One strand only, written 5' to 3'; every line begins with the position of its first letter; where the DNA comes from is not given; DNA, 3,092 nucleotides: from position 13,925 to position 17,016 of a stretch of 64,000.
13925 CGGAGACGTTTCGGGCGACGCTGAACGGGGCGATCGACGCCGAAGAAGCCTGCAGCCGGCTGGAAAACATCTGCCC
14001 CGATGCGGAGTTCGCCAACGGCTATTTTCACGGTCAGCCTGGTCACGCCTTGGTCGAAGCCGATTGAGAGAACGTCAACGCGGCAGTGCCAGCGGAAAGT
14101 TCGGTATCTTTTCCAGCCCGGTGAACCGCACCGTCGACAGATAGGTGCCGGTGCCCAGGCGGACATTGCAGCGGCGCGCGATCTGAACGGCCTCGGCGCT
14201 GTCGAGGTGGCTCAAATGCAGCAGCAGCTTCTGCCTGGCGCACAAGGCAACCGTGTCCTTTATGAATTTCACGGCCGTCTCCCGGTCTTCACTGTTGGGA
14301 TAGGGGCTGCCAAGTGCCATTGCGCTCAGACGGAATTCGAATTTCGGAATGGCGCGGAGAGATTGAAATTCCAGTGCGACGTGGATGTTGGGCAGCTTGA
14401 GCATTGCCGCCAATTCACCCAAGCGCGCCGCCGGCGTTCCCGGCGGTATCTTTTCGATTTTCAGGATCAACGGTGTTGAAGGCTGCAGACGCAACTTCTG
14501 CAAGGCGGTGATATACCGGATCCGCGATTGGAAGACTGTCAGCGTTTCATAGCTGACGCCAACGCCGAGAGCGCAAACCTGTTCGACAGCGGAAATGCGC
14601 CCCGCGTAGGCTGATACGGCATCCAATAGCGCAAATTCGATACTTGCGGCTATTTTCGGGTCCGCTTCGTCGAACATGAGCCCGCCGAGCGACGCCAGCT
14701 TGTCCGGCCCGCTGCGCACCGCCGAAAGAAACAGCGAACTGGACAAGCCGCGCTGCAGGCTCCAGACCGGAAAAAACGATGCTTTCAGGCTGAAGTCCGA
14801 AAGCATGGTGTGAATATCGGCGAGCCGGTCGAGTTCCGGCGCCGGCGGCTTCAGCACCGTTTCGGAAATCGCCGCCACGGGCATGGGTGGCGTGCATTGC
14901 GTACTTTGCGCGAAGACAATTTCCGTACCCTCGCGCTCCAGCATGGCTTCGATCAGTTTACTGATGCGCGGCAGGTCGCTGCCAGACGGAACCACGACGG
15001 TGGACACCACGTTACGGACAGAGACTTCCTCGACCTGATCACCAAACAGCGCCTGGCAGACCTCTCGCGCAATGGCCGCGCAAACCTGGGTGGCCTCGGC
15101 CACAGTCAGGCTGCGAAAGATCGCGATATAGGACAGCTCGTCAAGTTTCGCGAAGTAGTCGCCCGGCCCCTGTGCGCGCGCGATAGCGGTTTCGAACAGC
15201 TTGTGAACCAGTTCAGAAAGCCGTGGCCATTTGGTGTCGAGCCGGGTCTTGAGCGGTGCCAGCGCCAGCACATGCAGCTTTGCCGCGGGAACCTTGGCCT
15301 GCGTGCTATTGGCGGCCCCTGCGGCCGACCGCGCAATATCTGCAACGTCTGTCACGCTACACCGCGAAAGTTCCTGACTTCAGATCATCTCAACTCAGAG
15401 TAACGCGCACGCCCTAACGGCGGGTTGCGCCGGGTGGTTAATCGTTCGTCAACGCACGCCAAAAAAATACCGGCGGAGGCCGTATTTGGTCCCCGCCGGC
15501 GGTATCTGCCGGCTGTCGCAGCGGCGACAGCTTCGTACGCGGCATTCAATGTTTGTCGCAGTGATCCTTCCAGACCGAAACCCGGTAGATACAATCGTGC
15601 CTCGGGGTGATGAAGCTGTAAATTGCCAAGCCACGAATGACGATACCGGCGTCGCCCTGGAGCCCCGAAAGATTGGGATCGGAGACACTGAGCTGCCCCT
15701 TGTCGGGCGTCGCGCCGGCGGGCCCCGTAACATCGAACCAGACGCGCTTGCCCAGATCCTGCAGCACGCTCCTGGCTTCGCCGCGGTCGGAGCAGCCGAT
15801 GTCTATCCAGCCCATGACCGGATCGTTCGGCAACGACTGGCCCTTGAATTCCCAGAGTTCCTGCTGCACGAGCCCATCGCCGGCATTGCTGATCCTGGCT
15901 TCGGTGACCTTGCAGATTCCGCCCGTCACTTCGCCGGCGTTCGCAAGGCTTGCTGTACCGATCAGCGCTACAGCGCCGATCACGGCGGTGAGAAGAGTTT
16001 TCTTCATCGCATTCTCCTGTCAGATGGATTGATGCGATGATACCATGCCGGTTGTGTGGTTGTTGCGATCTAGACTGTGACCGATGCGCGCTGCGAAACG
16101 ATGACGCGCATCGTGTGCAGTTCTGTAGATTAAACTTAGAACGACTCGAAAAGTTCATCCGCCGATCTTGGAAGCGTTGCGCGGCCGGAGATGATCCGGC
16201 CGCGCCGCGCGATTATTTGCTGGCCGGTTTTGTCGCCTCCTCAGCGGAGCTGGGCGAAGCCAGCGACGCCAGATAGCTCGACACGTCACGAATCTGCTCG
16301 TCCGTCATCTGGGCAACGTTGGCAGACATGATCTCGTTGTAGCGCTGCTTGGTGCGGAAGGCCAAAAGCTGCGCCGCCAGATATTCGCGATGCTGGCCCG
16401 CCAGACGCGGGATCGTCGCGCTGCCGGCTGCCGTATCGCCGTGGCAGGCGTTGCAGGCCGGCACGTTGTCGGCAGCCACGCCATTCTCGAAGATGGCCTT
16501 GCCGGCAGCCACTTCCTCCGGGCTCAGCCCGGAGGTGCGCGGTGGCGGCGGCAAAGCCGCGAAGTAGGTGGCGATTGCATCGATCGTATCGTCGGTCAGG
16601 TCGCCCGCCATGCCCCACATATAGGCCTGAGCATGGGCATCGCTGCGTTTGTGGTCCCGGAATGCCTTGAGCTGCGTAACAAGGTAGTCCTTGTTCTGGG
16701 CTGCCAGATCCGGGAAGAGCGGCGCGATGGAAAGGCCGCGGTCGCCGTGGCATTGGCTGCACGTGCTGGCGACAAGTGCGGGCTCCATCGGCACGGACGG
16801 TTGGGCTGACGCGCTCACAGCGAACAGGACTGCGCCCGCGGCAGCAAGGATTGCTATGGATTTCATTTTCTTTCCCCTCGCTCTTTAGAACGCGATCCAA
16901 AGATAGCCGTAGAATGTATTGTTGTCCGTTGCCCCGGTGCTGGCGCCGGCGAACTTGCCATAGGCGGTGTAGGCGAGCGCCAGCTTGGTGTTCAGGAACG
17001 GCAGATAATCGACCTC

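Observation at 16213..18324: Cyc2-like fused cytochrome-porin immediately followed by a dihaem c4 cytochrome (cyc2-cyc1-like pair)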

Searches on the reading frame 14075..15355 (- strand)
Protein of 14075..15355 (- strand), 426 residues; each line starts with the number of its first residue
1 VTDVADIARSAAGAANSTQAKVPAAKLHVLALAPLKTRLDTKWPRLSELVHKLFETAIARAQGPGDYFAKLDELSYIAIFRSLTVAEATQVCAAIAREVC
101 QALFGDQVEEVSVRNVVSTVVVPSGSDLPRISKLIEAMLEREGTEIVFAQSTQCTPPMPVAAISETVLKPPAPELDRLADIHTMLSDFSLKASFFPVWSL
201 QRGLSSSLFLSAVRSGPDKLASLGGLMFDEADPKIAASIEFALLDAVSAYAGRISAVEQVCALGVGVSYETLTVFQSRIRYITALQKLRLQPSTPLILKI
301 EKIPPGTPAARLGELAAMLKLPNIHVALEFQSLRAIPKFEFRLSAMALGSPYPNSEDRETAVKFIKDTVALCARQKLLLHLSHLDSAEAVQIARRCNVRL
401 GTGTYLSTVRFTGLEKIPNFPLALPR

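Call 3: search_protein_families(library=pfam, proteins=[window:14075-15355:-], max_evalue=1)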
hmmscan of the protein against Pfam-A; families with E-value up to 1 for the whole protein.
window:14075-15355:- (426 aa): 1 family
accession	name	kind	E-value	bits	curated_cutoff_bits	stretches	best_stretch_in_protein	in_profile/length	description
PF00563.25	EAL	-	0.14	11.9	31.3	1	355-407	182-234/236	EAL domain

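Call 4: search_protein_families(library=ncbifam, proteins=[window:14075-15355:-], max_evalue=1)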
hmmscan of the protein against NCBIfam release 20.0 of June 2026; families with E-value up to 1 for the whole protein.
window:14075-15355:- (426 aa): 0 families

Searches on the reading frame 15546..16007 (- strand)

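Call 3: search_protein_families(library=pfam, proteins=[window:15546-16007:-], max_evalue=1)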
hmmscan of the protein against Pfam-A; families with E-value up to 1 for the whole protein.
window:15546-16007:- (153 aa): 0 families

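Call 4: search_protein_families(library=ncbifam, proteins=[window:15546-16007:-], max_evalue=1)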
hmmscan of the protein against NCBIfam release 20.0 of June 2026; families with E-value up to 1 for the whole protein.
window:15546-16007:- (153 aa): 2 families
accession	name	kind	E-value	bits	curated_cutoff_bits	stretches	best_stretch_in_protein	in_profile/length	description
NF041538.1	PEP_EDSA_1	subfamily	0.0044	16.7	100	1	2-46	1-45/307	EDSAP-1 family PEP-CTERM protein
NF040843.1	SE2200_fam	equivalog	0.65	10.2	30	0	1-17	1-17/33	SE2200 family small protein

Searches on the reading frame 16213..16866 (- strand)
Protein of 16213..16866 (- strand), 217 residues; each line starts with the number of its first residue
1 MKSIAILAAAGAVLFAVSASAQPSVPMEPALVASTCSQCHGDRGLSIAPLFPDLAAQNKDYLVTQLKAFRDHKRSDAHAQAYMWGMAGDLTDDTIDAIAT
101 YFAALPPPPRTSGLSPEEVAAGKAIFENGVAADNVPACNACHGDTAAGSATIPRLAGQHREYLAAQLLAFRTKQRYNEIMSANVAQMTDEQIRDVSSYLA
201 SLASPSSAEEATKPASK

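Call 3: search_protein_families(library=pfam, proteins=[window:16213-16866:-], max_evalue=1)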
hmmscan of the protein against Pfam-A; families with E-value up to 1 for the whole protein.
window:16213-16866:- (217 aa): 9 families
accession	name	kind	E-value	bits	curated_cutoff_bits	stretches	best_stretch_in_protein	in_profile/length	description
PF00034.26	Cytochrom_C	-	8.9e-19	69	21.3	2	119-202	1-89/90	Cytochrome c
PF13442.11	Cytochrome_CBB3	-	5.4e-14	52.7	27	2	119-199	3-68/68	Cytochrome C oxidase, cbb3-type, subunit III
PF09086.16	DUF1924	-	0.0052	17.6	22.5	1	117-148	6-39/96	Domain of unknown function (DUF1924)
PF14522.11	Cytochrome_C7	-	0.0095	16.2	24.8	0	135-147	43-53/67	Cytochrome c7 and related cytochrome c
PF22113.1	Mtrc-MtrF_II-IV_dom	-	0.049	13.6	30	0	131-146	116-131/176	Outer membrane cytochrome MtrC/MtrF-like, domains II/IV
PF09699.15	Paired_CXXCH_1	-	0.053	13.7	20.6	0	33-42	29-38/41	Doubled CXXCH motif (Paired_CXXCH_1)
PF03150.19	CCP_MauG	-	0.099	13.7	25.6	1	117-195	2-74/149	Di-haem cytochrome c peroxidase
PF14229.12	DUF4332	-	0.15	12.7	23.2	0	146-185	71-110/122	Domain of unknown function (DUF4332)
PF11845.13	Tll0287-like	-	0.3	11.9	24.1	0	27-43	94-111/144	Tll0287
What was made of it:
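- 16213..16866 (-): cyc1-like gene: a 217-aa periplasmic dihaem cytochrome c4 (CSQCH 16747-16761, CNACH 16441-16455). Two Cytochrom_C domains (call 3).
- Checked: The next ORF (16213-16866, 217 aa) has a signal peptide, CSQCH (16747-16761) and CNACH (16441-16455), and two Pfam Cytochrom_C domains (call 3).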

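Call 4: search_protein_families(library=ncbifam, proteins=[window:16213-16866:-], max_evalue=1)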
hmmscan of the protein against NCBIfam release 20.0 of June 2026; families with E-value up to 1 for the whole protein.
window:16213-16866:- (217 aa): 13 families
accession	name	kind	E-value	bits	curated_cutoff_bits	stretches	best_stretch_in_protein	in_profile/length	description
NF049874.1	PdsA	exception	2.3e-15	57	330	1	32-202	24-197/198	periplasmic diheme shuttle PdsA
TIGR00782.1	ccoP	equivalog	9e-09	35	179.95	1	30-203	112-282/285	cytochrome-c oxidase, cbb3-type subunit III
NF050122.1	bc1_QcrC_actin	exception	3.3e-07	29.9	200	1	115-211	37-126/253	cytochrome bc1 complex diheme cytochrome c subunit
NF011054.0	PRK14486.1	equivalog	4.7e-05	23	447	2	136-202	225-290/294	putative bifunctional cbb3-type cytochrome c oxidase subunit II/cytochrome c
NF045773.1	cytochro_C550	exception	6.2e-05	22.9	125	1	136-200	58-117/118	cytochrome c550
TIGR02603.1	CxxCH_TIGR02603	domain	0.0007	19.6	68.15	1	147-201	80-133/134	putative heme-binding domain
TIGR04494.1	c550_PedF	equivalog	0.0019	18.1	122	1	34-103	60-128/133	cytochrome c-550 PedF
NF045774.1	cytochro_C551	exception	0.0041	17.1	118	0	137-200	49-107/110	cytochrome c551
TIGR01904.2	GSu_C4xC__C2xCH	domain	0.0062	16.3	27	1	136-159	50-70/73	CxxxxCH/CxxCH domain c-type cytochrome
NF041895.1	choice_anch_V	domain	0.0064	16.5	42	0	128-151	17-40/150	choice-of-anchor V domain-containing protein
TIGR04485.1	thiosulf_SoxX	equivalog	0.014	16.1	61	0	138-202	5-78/78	sulfur oxidation c-type cytochrome SoxX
NF045930.1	Cytc6PetJCyano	equivalog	0.058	13.3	135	0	138-203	39-106/110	cytochrome c6 PetJ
TIGR03872.1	cytochrome_MoxG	equivalog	0.073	13.2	147.8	0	29-44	48-63/133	cytochrome c(L), periplasmic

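Call 19: search_solved_structures(query=window:16213-16866:-, max_evalue=0.01, show_alignments=5)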
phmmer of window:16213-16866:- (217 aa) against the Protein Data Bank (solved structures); distinct sequences matched with E-value up to 0.01: 13.
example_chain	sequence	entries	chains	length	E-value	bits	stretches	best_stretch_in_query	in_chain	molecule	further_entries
1h1o_A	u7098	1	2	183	1.7e-40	142.2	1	28-202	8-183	CYTOCHROME C-552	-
6q2u_A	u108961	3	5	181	6.6e-27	97.8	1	33-202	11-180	Cytochrome c4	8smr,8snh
8uf3_A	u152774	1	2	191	1.3e-23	87.1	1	29-202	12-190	Cytochrome C4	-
1etp_A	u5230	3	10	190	3.3e-20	76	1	34-202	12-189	CYTOCHROME C4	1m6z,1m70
5lo9_A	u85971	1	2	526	3.8e-19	72.5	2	90-201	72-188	Cytochrome C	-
1cno_A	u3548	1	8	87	1.7e-12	50.8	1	33-107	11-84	CYTOCHROME C552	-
2zzs_A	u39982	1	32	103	1.8e-11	47.5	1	5-105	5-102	Cytochrome c554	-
4o1w_A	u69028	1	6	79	1.7e-08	37.7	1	35-104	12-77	Cytochrome c552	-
8yts_A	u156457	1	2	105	7.6e-06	29.1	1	5-103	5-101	Cytochrome C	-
5n1t_B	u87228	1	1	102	5.7e-05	26.3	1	136-200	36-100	Cytochrome C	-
3vrd_A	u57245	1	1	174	9.8e-05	25.5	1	31-181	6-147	Flavocytochrome c heme subunit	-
1fcd_C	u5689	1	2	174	0.00058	23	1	31-179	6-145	FLAVOCYTOCHROME C SULFIDE DEHYDROGENASE (CYTOCHROME SUBUNIT)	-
3mk7_C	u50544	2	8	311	0.0099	18.9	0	112-161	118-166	Cytochrome c oxidase, cbb3-type, subunit P | Cbb3-type cytochrome c oxidase subunit CcoP1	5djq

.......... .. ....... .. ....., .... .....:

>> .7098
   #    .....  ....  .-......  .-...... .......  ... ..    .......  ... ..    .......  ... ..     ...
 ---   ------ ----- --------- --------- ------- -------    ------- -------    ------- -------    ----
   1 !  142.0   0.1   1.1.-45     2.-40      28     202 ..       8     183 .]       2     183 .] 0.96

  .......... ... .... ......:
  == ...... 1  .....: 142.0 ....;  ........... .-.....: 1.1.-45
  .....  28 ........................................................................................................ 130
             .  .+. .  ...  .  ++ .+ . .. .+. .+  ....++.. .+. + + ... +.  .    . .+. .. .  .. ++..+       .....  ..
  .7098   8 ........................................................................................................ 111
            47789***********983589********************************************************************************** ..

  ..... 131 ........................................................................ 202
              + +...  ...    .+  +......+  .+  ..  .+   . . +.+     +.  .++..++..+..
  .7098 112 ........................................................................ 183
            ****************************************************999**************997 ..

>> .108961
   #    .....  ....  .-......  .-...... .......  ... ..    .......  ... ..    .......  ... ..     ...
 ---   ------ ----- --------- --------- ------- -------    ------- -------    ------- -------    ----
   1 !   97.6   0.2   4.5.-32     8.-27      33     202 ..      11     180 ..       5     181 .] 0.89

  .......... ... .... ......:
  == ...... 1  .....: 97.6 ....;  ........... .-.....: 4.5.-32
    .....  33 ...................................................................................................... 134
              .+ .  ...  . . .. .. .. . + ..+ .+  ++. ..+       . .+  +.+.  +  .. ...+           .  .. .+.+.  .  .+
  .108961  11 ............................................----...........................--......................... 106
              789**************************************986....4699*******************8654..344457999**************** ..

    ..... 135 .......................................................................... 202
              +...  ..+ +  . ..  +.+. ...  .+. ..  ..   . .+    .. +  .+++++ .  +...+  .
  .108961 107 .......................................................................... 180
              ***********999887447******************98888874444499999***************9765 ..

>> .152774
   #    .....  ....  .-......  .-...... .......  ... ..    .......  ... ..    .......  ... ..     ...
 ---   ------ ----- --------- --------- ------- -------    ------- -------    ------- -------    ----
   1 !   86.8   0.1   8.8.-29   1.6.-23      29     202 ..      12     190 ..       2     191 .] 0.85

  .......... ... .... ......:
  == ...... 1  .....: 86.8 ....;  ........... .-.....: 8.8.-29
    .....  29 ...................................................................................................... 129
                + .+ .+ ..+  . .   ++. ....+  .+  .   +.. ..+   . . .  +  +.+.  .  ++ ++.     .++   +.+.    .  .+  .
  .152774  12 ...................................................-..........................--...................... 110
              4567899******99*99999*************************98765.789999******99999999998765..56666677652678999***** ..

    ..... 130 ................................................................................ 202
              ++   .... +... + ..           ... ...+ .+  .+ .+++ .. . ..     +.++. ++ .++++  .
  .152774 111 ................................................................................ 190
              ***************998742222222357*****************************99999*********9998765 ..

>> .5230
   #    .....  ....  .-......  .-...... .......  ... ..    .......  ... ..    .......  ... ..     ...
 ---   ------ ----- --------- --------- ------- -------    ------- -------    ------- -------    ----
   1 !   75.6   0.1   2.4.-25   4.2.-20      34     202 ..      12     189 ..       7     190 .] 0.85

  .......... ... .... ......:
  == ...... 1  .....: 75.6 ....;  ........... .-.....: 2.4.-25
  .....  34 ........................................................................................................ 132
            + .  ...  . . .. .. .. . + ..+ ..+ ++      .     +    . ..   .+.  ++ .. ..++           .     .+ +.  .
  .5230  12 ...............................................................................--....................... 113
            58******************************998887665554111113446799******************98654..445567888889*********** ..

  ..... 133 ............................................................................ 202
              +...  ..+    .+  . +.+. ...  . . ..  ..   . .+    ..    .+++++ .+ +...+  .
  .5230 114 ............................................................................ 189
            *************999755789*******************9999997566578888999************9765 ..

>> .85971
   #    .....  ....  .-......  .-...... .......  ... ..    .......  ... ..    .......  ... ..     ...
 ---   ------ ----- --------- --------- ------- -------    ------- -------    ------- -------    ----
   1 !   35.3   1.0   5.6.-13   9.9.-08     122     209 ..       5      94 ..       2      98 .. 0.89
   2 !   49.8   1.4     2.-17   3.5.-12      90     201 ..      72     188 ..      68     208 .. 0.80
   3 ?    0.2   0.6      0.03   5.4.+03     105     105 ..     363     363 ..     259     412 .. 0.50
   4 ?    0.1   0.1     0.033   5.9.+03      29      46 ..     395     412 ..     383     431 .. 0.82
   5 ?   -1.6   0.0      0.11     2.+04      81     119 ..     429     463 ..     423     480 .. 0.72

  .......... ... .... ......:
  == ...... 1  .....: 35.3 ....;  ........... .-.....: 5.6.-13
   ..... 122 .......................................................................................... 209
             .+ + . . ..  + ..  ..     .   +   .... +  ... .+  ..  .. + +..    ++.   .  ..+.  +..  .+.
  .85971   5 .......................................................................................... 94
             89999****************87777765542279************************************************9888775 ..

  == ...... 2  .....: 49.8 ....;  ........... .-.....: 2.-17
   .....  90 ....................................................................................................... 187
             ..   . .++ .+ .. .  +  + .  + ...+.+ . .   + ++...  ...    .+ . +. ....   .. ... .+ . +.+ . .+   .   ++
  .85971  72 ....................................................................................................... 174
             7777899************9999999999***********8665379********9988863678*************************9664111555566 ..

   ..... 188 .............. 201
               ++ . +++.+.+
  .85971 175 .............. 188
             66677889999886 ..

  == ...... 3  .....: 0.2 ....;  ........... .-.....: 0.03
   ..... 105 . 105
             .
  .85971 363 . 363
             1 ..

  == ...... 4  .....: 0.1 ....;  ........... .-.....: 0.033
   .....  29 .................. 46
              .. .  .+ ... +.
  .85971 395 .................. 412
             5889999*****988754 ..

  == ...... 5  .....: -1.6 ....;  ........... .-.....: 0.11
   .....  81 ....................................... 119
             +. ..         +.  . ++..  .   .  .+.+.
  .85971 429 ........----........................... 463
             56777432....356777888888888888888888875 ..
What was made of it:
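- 16213..16866 (-): Best PDB match is 1H1O, A. ferrooxidans Cyc1, at E 1.7e-40, against 1e-27 to 1e-20 for Pseudomonas-type c4 (call 19).
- On Cytochrome c4 / Cyc1 (CYC41) type: End-to-end alignment to 1H1O with the Met-containing segments conserved (call 19). 142 bits for 1H1O, against 98, 87 and 76 bits for the other c4 structures (call 19).
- The methionines in the YMW and N-x-x-M segments align with those of 1H1O (call 19).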
